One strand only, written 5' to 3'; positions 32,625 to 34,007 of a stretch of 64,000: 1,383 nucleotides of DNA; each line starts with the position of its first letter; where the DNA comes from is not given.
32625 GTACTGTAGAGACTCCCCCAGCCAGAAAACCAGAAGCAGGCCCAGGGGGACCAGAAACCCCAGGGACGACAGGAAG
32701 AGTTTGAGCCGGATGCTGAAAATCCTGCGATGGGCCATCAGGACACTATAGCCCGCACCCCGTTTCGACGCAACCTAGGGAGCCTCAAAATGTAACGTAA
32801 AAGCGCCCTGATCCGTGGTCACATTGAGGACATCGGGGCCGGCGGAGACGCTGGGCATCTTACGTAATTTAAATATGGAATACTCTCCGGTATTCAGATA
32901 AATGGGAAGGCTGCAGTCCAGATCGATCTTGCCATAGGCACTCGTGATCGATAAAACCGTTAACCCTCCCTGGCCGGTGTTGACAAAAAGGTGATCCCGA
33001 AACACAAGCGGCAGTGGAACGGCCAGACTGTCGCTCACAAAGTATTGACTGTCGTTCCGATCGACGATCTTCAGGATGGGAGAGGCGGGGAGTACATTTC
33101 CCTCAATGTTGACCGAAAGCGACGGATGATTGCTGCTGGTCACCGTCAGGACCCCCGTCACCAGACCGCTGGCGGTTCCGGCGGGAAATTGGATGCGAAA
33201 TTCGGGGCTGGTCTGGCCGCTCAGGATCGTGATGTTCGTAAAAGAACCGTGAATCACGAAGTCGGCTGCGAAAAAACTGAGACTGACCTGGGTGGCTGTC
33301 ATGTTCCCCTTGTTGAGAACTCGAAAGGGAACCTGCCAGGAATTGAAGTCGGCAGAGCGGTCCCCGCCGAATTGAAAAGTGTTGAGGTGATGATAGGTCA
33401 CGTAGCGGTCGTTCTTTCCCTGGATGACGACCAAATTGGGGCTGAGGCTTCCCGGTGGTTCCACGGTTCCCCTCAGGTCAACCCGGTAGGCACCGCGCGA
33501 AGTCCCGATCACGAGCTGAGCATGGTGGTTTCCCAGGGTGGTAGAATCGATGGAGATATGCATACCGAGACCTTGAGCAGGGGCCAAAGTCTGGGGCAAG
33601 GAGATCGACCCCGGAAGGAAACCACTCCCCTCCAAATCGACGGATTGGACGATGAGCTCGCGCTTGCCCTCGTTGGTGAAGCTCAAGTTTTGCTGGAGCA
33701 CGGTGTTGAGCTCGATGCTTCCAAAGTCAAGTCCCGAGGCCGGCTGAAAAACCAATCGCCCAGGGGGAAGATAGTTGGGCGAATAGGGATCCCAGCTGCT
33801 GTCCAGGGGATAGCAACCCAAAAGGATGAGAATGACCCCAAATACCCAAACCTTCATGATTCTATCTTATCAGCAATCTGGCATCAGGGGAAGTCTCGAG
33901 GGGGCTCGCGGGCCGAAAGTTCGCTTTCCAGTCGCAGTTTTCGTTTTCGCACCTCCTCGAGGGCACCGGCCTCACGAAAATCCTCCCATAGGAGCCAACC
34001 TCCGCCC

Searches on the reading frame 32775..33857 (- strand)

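Call 12: search_protein_families(library=pfam, proteins=[window:32775-33857:-], max_evalue=0.001)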
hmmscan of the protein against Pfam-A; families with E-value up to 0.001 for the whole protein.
window:32775-33857:- (360 aa): 2 families
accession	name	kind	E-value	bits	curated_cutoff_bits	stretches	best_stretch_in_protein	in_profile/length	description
PF22544.2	HYDIN_VesB_CFA65-like_Ig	-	1.7e-07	31.8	25.5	1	43-122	10-89/100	HYDIN/CFA65/VesB-like, Ig-like domain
PF07610.17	DUF1573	-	0.00014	22.2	26.1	0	43-76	8-41/98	Protein of unknown function (DUF1573)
